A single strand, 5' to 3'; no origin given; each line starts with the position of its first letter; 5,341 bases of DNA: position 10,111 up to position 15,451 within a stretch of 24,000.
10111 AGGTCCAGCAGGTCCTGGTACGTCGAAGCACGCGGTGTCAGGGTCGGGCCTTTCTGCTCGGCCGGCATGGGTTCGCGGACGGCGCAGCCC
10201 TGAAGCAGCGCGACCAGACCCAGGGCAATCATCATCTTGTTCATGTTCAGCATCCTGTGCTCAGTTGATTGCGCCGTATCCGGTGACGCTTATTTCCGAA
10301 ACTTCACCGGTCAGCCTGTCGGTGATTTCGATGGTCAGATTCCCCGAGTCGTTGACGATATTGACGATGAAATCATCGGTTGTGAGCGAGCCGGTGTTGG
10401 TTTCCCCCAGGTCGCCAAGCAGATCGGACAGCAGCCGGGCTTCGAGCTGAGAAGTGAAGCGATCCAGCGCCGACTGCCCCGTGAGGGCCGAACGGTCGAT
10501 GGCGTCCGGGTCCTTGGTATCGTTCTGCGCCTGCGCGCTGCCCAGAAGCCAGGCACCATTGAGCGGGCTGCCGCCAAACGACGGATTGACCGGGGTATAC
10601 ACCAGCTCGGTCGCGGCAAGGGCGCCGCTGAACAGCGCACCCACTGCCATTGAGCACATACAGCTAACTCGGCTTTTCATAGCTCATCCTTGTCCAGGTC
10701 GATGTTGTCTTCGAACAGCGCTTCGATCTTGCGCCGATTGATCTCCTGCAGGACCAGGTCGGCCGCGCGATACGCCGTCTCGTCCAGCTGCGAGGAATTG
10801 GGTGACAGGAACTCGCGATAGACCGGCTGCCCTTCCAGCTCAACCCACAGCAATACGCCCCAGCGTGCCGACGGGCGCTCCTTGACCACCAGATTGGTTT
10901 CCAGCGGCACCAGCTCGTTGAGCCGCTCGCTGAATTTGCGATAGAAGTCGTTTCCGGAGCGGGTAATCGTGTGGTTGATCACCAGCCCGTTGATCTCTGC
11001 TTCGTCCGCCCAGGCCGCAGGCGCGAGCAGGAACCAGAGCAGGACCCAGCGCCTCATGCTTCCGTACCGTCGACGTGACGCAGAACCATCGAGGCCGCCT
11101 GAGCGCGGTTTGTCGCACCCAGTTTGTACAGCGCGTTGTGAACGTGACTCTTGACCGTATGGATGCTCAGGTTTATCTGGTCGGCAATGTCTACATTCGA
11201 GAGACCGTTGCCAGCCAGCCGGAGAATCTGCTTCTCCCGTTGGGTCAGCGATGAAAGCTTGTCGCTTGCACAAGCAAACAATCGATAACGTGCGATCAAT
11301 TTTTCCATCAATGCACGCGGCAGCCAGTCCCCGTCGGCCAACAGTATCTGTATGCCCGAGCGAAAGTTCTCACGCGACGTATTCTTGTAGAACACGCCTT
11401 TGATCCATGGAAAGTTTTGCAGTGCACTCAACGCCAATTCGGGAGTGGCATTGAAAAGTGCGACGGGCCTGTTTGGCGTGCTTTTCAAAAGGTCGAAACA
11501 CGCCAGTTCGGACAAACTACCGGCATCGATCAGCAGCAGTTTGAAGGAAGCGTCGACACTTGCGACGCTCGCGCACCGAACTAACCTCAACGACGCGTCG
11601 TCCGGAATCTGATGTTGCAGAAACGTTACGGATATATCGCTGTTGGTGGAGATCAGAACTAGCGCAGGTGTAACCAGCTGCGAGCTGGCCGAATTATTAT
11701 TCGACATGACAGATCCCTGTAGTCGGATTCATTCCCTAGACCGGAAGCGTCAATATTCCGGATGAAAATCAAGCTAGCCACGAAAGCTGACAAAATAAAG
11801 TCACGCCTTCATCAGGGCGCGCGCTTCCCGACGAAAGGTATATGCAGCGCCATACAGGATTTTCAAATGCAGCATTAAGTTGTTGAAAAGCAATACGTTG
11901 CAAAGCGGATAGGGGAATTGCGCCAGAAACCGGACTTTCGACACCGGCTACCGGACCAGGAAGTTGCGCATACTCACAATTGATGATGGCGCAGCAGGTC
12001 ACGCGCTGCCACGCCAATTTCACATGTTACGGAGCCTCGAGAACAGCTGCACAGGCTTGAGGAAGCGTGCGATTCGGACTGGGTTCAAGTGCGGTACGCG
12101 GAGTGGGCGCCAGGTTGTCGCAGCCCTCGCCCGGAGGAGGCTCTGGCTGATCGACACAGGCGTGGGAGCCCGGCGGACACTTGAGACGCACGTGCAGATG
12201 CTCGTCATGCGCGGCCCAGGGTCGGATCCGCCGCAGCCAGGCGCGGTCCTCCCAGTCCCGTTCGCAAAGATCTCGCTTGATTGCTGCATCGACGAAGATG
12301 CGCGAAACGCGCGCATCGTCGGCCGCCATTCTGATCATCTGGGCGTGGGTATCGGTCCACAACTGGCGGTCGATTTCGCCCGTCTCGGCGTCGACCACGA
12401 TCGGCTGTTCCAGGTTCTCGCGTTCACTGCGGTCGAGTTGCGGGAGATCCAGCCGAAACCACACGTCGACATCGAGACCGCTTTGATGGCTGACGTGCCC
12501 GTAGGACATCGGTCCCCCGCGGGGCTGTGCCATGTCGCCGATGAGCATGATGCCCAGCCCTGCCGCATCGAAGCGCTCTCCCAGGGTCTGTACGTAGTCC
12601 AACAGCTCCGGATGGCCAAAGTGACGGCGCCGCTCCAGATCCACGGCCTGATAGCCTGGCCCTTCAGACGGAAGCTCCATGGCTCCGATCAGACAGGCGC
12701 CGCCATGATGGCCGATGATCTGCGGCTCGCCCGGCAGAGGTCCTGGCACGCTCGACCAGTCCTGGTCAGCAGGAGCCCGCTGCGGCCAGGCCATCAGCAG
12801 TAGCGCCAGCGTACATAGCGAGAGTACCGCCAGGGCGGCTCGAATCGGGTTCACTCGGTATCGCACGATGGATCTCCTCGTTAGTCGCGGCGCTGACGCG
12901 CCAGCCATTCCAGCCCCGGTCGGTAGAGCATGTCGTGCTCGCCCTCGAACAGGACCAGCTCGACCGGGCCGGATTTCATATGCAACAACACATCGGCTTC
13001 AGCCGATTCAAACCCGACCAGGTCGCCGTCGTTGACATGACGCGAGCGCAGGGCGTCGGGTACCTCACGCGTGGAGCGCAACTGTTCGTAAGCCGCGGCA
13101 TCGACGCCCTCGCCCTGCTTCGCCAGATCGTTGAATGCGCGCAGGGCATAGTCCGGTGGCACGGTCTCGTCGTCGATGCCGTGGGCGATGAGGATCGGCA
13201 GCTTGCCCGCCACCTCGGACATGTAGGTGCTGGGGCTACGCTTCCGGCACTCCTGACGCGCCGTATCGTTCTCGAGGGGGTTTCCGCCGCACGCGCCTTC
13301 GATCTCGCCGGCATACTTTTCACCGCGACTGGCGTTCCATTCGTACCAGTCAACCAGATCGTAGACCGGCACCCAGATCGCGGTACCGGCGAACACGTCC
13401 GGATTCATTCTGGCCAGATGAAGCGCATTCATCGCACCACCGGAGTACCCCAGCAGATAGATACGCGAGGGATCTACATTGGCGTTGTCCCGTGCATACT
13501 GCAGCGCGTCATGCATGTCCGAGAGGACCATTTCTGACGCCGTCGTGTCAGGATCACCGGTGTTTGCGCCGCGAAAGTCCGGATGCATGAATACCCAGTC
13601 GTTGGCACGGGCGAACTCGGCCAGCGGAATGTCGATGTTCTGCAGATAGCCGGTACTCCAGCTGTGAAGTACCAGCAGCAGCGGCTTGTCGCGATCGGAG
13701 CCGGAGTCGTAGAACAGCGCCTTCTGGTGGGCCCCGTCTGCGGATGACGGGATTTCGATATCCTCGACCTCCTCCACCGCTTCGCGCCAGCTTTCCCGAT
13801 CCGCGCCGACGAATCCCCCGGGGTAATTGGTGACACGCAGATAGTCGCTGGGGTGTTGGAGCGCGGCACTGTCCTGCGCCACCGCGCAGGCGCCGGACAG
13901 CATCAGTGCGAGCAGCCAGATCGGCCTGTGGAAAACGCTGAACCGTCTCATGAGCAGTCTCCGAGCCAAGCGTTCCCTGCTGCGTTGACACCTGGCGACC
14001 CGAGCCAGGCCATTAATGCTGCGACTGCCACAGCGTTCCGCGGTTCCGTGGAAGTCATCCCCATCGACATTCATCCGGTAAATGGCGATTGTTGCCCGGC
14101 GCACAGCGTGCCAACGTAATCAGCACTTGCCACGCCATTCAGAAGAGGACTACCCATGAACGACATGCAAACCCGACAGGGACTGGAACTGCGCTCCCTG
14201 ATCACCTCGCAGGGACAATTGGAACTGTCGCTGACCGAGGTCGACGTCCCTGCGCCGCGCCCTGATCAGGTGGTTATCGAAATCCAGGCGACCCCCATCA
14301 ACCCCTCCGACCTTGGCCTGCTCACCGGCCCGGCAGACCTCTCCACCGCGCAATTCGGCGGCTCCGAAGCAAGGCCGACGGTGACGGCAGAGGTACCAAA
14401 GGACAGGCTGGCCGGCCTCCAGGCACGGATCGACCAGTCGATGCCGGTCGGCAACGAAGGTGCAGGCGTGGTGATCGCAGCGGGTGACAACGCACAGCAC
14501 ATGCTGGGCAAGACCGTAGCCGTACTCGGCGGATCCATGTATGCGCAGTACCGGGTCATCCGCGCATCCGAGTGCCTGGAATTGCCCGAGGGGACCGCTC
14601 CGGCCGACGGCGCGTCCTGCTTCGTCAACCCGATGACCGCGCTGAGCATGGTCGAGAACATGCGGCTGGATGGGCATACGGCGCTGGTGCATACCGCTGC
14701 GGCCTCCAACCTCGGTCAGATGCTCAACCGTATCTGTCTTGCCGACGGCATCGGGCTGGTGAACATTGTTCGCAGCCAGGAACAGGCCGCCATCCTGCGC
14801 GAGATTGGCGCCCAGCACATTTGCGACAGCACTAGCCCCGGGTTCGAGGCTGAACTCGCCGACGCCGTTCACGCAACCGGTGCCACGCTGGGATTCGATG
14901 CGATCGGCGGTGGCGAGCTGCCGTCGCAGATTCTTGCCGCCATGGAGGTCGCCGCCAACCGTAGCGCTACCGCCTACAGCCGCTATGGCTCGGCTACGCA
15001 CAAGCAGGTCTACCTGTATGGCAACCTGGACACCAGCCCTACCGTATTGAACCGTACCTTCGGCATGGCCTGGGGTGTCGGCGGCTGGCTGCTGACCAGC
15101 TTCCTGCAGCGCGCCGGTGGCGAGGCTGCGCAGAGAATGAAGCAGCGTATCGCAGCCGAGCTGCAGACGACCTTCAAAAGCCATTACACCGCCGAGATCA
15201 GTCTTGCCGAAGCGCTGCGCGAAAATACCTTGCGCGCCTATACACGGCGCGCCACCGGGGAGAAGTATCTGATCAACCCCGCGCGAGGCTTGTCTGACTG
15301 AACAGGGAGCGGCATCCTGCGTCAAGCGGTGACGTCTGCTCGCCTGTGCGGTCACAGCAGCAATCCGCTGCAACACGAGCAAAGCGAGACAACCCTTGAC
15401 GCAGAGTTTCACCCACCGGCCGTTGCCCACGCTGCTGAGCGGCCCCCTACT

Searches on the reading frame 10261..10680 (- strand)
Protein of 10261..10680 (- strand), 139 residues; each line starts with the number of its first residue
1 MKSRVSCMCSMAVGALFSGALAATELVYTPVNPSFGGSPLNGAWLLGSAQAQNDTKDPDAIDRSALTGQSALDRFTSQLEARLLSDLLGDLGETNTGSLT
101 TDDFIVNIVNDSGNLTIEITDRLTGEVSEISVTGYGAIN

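Call 3: search_protein_families(library=pfam, proteins=[window:10261-10680:-], max_evalue=0.01)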
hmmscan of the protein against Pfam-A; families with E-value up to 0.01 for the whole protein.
window:10261-10680:- (139 aa): 1 family
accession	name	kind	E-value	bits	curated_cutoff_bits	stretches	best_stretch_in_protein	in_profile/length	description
PF10614.14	CsgF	-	7.2e-31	107.5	25.8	1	11-132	6-131/132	Type VIII secretion system (T8SS), CsgF protein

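Call 4: search_protein_families(library=ncbifam, proteins=[window:10261-10680:-], max_evalue=0.01)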
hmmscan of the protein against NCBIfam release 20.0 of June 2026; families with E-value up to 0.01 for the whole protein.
window:10261-10680:- (139 aa): 1 family
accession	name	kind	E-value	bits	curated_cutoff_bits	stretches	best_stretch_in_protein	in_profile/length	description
NF007469.0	PRK10050.1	equivalog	2.3e-27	96.1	171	1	16-135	12-131/138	curli production assembly/transport protein CsgF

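Call 48: find_encoding_contigs(protein=window:10261-10680:-, flank=6000, max_places=3)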
Protein window:10261-10680:- (139 aa): 1 contig read that carries it; 1 place shown.
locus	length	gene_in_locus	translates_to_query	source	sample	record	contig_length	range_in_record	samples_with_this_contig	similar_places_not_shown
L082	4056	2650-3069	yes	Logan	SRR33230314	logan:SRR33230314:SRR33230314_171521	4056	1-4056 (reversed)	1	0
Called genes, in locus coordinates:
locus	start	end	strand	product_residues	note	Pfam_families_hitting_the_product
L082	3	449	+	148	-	?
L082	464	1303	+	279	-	PF03411:Peptidase_M74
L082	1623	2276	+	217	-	PF08281:Sigma70_r4_2, PF00196:GerE, PF04545:Sigma70_r4 (weak)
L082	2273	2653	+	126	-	PF10627:CsgE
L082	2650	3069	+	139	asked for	PF10614:CsgF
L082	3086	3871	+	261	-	PF03783:CsgG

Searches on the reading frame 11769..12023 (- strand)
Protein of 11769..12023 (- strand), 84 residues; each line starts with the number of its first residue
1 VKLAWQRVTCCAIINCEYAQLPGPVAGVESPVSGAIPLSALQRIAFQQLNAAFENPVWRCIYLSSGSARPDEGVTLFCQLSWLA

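Call 41: search_protein_families(library=pfam, proteins=[window:11769-12023:-], max_evalue=0.01)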
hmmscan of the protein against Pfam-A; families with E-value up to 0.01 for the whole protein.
window:11769-12023:- (84 aa): 0 families

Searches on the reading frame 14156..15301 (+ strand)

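Call 41: search_protein_families(library=pfam, proteins=[window:14156-15301:+], max_evalue=0.01)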
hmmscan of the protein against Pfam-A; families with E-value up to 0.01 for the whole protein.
window:14156-15301:+ (381 aa): 2 families
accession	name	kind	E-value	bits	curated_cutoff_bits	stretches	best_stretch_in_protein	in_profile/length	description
PF00107.32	ADH_zinc_N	-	2.4e-06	28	31.8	1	186-264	2-80/129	Zinc-binding dehydrogenase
PF08240.17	ADH_N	-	4.8e-06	27.2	23.5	1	36-145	2-104/104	Alcohol dehydrogenase GroES-like domain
